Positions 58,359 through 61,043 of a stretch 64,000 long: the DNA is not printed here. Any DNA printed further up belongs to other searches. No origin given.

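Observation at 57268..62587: Candidate undescribed three-gene module: doubly anchored PT-linker membrane protein, membrane-anchored S1/OB-domain protein, and large Zn-ribbon-rich DUF1998 helicase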

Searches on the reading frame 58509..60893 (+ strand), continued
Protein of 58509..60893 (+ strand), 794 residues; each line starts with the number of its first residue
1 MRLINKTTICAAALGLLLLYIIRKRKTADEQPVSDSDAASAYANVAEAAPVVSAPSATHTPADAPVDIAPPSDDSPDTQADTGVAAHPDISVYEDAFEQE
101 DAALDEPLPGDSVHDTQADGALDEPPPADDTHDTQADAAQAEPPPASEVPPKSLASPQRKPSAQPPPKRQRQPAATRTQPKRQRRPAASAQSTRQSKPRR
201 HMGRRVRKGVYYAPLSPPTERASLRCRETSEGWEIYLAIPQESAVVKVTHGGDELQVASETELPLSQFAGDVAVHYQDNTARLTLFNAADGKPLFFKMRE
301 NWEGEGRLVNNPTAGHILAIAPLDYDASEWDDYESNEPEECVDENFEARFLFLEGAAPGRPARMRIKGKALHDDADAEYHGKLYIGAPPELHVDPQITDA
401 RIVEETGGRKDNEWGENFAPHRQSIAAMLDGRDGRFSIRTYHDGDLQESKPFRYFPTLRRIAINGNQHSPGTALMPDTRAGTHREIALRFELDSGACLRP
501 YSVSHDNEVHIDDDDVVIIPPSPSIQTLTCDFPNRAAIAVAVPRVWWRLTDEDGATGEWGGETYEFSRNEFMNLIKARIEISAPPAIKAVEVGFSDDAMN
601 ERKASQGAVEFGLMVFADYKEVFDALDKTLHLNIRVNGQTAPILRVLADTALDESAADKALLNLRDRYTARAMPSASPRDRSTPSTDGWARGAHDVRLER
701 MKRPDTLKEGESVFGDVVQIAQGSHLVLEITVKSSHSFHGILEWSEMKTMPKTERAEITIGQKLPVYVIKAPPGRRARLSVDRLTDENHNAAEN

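Call 57: find_homologous_proteins(query=L003:12451-16701:+)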
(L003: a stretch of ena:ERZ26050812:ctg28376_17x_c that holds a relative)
Query L003:12451-16701:+ (1417 aa): 7100 proteins with E <= 0.001 among 8000 candidates; the best 120 are listed.
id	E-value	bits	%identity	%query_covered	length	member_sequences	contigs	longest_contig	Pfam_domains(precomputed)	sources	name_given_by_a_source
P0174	0.0e+0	3103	95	100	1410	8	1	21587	PF00270.36,PF09369.16,PF00271.38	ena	-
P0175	0.0e+0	2917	90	100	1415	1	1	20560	PF00270.36,PF09369.16,PF00271.38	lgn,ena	-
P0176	0.0e+0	2897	89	100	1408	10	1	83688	PF00270.36,PF09369.16,PF00271.38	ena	-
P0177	0.0e+0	2313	72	100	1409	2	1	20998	PF00270.36,PF09369.16,PF00271.38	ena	-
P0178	0.0e+0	2299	71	100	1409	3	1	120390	PF00270.36,PF09369.16,PF00271.38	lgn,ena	-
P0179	0.0e+0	2283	71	100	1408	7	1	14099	PF00270.36,PF09369.16,PF00271.38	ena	-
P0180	0.0e+0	1896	60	100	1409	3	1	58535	PF00270.36,PF09369.16,PF00271.38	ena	-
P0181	0.0e+0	1886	59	100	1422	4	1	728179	PF00270.36,PF09369.16,PF00271.38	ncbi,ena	-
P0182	0.0e+0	1871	59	100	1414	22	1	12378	PF00270.36,PF09369.16,PF00271.38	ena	-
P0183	0.0e+0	1853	58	100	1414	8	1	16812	PF00270.36,PF09369.16,PF00271.38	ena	-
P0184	0.0e+0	1816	57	100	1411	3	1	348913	PF00270.36,PF09369.16,PF00271.38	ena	-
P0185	0.0e+0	1816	57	100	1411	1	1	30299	PF00270.36,PF09369.16,PF00271.38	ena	-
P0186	0.0e+0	1812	58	100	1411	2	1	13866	PF00270.36,PF09369.16,PF00271.38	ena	-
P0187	0.0e+0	1810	60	94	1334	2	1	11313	PF00270.36,PF00271.38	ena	-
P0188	0.0e+0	1803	58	99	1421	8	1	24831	PF00270.36,PF09369.16,PF00271.38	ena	-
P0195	0.0e+0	1650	54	100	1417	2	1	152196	PF00270.36,PF09369.16,PF00271.38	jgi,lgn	-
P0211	0.0e+0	1628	53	99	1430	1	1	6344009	PF00270.36,PF09369.16,PF00271.38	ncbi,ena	-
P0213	0.0e+0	1628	55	99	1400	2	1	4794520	PF00270.36,PF09369.16,PF00271.38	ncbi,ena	-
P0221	0.0e+0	1621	53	99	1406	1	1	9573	PF00270.36,PF09369.16,PF00271.38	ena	-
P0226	0.0e+0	1619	54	100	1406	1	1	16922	PF00270.36,PF09369.16,PF00271.38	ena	-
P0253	0.0e+0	1607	53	100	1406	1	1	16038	PF00270.36,PF09369.16,PF00271.38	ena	-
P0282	0.0e+0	1599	54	99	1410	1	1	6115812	PF00270.36,PF09369.16,PF00271.38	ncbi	-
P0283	0.0e+0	1599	52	100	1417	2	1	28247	PF00270.36,PF09369.16,PF00271.38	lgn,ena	-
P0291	0.0e+0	1597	53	100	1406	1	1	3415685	PF00270.36,PF09369.16,PF00271.38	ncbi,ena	-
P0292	0.0e+0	1597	53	99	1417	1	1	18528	PF00270.36,PF09369.16,PF00271.38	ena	-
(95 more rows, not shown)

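Call 58: find_encoding_contigs(protein=P0211, flank=8000, max_places=1)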
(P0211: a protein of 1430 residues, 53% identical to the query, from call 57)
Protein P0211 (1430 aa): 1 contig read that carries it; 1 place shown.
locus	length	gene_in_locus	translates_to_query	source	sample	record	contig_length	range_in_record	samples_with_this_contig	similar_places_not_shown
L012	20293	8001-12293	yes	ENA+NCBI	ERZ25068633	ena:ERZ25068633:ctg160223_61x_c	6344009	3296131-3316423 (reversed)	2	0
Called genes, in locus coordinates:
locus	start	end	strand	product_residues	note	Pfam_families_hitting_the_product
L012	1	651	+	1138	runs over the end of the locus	PF13428:TPR_14 (faint), PF13431:TPR_17 (faint), PF13432:TPR_16 (faint), PF14559:TPR_19 (faint), PF07719:TPR_2 (faint), PF13414:TPR_11 (faint)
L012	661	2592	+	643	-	PF20581:DUF6785, PF20580:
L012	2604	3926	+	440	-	PF01425:Amidase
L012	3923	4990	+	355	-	PF08240:ADH_N, PF16912:Glu_dehyd_C, PF00107:ADH_zinc_N, PF13602:ADH_zinc_N_2 (weak)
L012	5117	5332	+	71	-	PF01402:RHH_1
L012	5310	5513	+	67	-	-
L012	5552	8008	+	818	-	-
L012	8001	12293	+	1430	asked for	PF00270:DEAD, PF00271:Helicase_C, PF09369:MZB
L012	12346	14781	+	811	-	PF12161:HsdM_N, PF02384:N6_Mtase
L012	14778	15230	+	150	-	PF17761:DUF1016_N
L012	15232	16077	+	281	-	-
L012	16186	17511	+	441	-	PF01420:Methylase_S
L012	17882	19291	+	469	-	PF11185:DUF2971 (weak)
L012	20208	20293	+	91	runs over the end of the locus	-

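Call 59: find_encoding_contigs(protein=P0213, flank=8000, max_places=1)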
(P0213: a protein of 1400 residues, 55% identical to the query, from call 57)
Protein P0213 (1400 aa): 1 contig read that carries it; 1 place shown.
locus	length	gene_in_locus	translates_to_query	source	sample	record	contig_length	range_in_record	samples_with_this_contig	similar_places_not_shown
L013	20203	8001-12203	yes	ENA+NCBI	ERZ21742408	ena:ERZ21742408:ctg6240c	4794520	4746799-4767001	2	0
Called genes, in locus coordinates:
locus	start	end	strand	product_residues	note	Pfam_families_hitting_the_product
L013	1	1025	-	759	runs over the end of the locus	PF00390:malic, PF03949:Malic_M, PF01515:PTA_PTB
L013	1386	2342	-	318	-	PF00291:PALP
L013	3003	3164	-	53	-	-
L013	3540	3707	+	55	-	-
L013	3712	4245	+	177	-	PF00436:SSB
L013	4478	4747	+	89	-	-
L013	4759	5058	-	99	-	-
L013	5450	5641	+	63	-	-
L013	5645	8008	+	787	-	-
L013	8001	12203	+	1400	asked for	PF00270:DEAD, PF00271:Helicase_C, PF09369:MZB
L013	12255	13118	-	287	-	-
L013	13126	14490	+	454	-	-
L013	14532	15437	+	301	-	PF13612:DDE_Tnp_1_3, PF01609:DDE_Tnp_1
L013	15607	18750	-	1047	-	PF04313:HSDR_N, PF04851:ResIII, PF18766:SWI2_SNF2, PF22679:T1R_D3-like, PF11867:T1RH-like_C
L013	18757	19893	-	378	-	-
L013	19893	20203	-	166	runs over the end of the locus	PF14280:DUF4365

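Call 63: search_dna_similar(query=L003:12451-16701:+, collection=plasmids, mode=protein, max_rows=30, rows=best)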
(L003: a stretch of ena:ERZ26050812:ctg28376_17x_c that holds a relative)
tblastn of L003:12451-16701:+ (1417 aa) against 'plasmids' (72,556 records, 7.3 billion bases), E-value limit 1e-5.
Records with a match: 196; places in all: 231; records where one place covers at least 80% of the query: 0.
Best place of each record, by identity: <60% 196.
By first word of the organism name: Deinococcus 17; Escherichia 16; Thermus 10; Nostoc 9; Sinorhizobium 8; Roseomonas 6; Rhizobium 5; Planktothrix 5; Tolypothrix 4; Streptomyces 4; and 79 more.
By predicted mobility (MOB-suite, as given by PLSDB): non-mobilizable 116; conjugative 45; mobilizable 35.
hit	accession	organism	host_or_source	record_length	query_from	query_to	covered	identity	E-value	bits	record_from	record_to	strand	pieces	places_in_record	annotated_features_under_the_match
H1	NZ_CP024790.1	Nostoc flagelliforme CCNUN1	cell culture,desert soil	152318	15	1411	68%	30.7%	5e-50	364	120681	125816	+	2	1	DEAD/DEAH box helicase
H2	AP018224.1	Nostoc linckia NIES-25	-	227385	15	1411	69%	30.1%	1e-46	350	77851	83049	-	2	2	DEAD/DEAH box helicase-like protein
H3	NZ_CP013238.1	Clostridium butyricum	Microbial isolate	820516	10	1297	64%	31.8%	5e-64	439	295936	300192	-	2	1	DEAD/DEAH box helicase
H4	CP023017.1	Ralstonia solanacearum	Solanum tuberosum,single cell,Potato ...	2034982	34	1154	62%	30.6%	3e-46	343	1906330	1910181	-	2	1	hypothetical protein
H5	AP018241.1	Microchaete diplosiphon NIES-3275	-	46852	13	1267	58%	31.4%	2e-45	335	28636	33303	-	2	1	DEAD/DEAH box helicase-like protein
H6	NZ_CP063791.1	Tolypothrix sp. PCC 7712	Soil sample,soil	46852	13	1267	58%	31.4%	2e-45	335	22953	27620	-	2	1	DEAD/DEAH box helicase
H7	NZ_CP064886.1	Tolypothrix sp. PCC 7601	Fresh water sample,Fresh water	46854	13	1267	58%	31.4%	2e-45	335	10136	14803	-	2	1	DEAD/DEAH box helicase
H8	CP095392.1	Natribaculum breve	cell culture,saline soil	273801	9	1129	65%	27.8%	2e-33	289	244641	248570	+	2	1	record has no annotation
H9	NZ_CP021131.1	Meiothermus taiwanensis WR-220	-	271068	11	1143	60%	29.9%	2e-32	289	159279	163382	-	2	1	DEAD/DEAH box helicase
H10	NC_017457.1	Haloquadratum walsbyi C23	-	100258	9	1129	65%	27.3%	8e-33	281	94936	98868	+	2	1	DEAD/DEAH box helicase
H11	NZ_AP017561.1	Pseudanabaena sp. ABRG5-3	-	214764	15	1277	56%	31.9%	4e-43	338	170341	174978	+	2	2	DEAD/DEAH box helicase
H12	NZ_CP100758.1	Natrinema gelatinilyticum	marine sediment,sediment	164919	11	1129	65%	27.2%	1e-32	269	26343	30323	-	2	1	DEAD/DEAH box helicase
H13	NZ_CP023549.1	Rhodobacter sp. CZR27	cell culture,paddy soil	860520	17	1293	51%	31.1%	2e-35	281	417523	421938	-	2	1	DEAD/DEAH box helicase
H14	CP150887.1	Aphanizomenonaceae cyanobacterium TIOX110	-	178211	9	1141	57%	27.2%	4e-25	228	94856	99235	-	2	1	DEAD/DEAH box helicase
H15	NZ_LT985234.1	Escherichia coli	-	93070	40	1268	52%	29.4%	8e-32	277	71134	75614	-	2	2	none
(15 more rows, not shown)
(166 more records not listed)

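Call 70: list_cluster_members(proteins=[P0211, P0213, P0282, P0181, P0001, P0021, P0005, L012:5552-8005:+, L013:5645-8005:+, L002:12429-16646:+])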
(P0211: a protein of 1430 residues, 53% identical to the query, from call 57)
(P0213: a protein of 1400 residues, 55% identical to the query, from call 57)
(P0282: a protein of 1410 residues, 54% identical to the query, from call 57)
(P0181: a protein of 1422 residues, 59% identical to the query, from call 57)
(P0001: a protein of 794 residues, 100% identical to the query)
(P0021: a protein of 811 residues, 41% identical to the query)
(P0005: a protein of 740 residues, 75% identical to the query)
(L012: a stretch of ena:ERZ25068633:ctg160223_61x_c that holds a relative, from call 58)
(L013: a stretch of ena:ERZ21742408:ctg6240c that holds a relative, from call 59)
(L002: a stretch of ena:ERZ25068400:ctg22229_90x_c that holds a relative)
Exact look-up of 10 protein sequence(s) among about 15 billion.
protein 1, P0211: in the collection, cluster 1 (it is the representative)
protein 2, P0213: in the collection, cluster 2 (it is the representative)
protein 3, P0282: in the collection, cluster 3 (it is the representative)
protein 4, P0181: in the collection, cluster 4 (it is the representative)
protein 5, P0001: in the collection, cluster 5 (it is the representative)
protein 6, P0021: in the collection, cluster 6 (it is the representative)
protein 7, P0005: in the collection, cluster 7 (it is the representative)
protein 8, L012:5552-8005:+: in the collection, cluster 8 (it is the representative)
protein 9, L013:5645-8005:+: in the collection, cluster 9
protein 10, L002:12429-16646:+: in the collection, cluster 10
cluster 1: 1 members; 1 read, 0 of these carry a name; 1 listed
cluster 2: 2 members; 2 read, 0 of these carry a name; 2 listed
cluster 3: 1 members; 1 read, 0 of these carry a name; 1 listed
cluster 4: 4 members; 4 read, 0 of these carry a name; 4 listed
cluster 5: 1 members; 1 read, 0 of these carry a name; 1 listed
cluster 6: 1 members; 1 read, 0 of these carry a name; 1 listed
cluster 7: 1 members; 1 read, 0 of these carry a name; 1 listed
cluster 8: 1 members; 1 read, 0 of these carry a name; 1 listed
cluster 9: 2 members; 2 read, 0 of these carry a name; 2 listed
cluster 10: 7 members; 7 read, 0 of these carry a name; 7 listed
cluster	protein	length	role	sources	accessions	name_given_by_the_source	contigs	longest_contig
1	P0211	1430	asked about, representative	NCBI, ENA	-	-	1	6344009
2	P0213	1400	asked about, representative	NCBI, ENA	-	-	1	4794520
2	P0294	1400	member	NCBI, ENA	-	-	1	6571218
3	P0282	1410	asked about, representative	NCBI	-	-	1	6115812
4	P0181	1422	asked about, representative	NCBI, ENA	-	-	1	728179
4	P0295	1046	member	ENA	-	-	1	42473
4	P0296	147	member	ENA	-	-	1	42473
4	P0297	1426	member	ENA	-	-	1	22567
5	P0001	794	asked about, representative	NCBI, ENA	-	-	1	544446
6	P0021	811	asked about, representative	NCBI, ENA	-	-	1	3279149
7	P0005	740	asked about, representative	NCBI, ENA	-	-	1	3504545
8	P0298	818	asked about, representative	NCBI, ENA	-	-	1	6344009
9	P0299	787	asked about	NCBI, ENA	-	-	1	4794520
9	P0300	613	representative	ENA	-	-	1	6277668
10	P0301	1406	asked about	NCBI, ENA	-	-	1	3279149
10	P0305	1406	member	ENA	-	-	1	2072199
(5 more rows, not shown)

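Call 74: search_protein_families(library=ncbifam, proteins=[window:58509-60893:+, L003:12451-16701:+, L012:5552-8005:+, L013:5645-8005:+, P0211], max_evalue=0.01)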
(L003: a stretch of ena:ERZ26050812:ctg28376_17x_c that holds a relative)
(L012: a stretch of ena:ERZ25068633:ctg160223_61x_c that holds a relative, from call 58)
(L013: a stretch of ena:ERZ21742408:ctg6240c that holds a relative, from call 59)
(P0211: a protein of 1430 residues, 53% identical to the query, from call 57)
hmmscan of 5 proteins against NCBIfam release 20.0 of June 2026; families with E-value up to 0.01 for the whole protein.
window:58509-60893:+ (794 aa): 0 families

L003:12451-16701:+ (1417 aa): 19 families
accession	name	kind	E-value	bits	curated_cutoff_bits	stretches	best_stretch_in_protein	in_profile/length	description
TIGR03817.1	DECH_helic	hypoth_equivalog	2.1e-33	115.6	874.1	3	85-305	36-214/742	helicase/secretion neighborhood putative DEAH-box helicase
NF010338.0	PRK13767.1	equivalog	1.3e-19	70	849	2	90-297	38-220/877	ATP-dependent helicase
TIGR04121.1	DEXH_lig_assoc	equivalog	3.6e-17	61.4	850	2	86-195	14-113/804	ligase-associated DNA damage response DEXH box helicase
NF041067.1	DpdJ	equivalog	3.9e-16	57.9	800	2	100-195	169-264/1482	protein DpdJ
NF053711.1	RNA_heli_RhlE1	exception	1.6e-06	27.1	750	0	848-901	288-341/434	RNA helicase RhlE1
NF007284.0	PRK09751.1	equivalog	9e-06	23.2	1496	1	830-908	351-429/1538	ATP-dependent helicase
NF002654.0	PRK02362.1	equivalog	1e-05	24.1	887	1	85-159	23-87/739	ATP-dependent DNA helicase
NF053631.1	RNA_helic_CshA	equivalog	1.2e-05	24.4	646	1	846-933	279-366/434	degradosome RNA helicase CshA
NF041063.1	DpdF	equivalog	2.1e-05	23.3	550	1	90-196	145-243/813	protein DpdF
NF007882.0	PRK10590.1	equivalog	4e-05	22.7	743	0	849-909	290-349/456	ATP-dependent RNA helicase RhlE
TIGR03158.1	cas3_cyano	exception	7.8e-05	21.9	69.1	1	89-257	1-156/357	type I-D CRISPR-associated helicase Cas3'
NF053636.1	DDHlcsCsdAPsy1082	equivalog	0.00011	20.8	890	0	850-910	289-348/512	DEAD/DEAH box helicase CsdA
TIGR01389.1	recQ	equivalog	0.00013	20.6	640.2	1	831-907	251-327/591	DNA helicase RecQ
TIGR00614.1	recQ_fam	subfamily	0.00026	19.9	219.8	1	829-908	251-330/470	RecQ family ATP-dependent DNA helicase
NF010337.0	PRK13766.1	equivalog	0.00026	19.2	610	1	842-920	412-488/781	Hef nuclease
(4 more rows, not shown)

L012:5552-8005:+ (818 aa): 1 family
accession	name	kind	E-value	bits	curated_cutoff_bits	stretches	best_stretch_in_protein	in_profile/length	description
NF008914.0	PRK12277.1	equivalog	1.7e-12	46.8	96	1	766-814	26-74/83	50S ribosomal protein L13e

L013:5645-8005:+ (787 aa): 1 family
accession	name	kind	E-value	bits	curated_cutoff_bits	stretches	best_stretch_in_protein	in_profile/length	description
NF008914.0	PRK12277.1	equivalog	8.2e-11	41.4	96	1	736-783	26-73/83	50S ribosomal protein L13e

P0211 (1430 aa): 18 families
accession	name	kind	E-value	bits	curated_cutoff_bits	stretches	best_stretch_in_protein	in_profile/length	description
TIGR03817.1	DECH_helic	hypoth_equivalog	2.2e-34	118.8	874.1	3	87-302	36-207/742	helicase/secretion neighborhood putative DEAH-box helicase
NF010338.0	PRK13767.1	equivalog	2.2e-17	62.6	849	2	91-300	37-219/877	ATP-dependent helicase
NF041067.1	DpdJ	equivalog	2.8e-16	58.4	800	2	212-301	322-407/1482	protein DpdJ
TIGR04121.1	DEXH_lig_assoc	equivalog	6.6e-16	57.2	850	2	838-963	283-408/804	ligase-associated DNA damage response DEXH box helicase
NF007882.0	PRK10590.1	equivalog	1.2e-08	34.4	743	1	843-919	280-357/456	ATP-dependent RNA helicase RhlE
NF053631.1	RNA_helic_CshA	equivalog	1.4e-08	34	646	1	852-932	282-363/434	degradosome RNA helicase CshA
NF053636.1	DDHlcsCsdAPsy1082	equivalog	8.4e-08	31.2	890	1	847-913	284-349/512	DEAD/DEAH box helicase CsdA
NF053711.1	RNA_heli_RhlE1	exception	1.5e-07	30.6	750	0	846-910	282-347/434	RNA helicase RhlE1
TIGR03158.1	cas3_cyano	exception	2.7e-06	26.8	69.1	1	101-265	11-160/357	type I-D CRISPR-associated helicase Cas3'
NF008744.0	PRK11776.1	equivalog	4.7e-06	25.4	524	1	854-955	289-390/460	ATP-dependent RNA helicase DbpA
TIGR00614.1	recQ_fam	subfamily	6.4e-06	25.2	219.8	1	832-913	251-332/470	RecQ family ATP-dependent DNA helicase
NF008394.0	PRK11192.1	equivalog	1.1e-05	24.4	507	0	850-930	290-376/441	ATP-dependent RNA helicase SrmB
NF041063.1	DpdF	equivalog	0.00021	20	550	0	92-170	145-215/813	protein DpdF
TIGR01389.1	recQ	equivalog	0.00082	17.9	640.2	1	836-912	253-329/591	DNA helicase RecQ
TIGR02621.3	cas3_GSU0051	exception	0.0025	16.6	400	0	89-170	15-94/854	type I-G CRISPR-associated helicase/endonuclease Cas3g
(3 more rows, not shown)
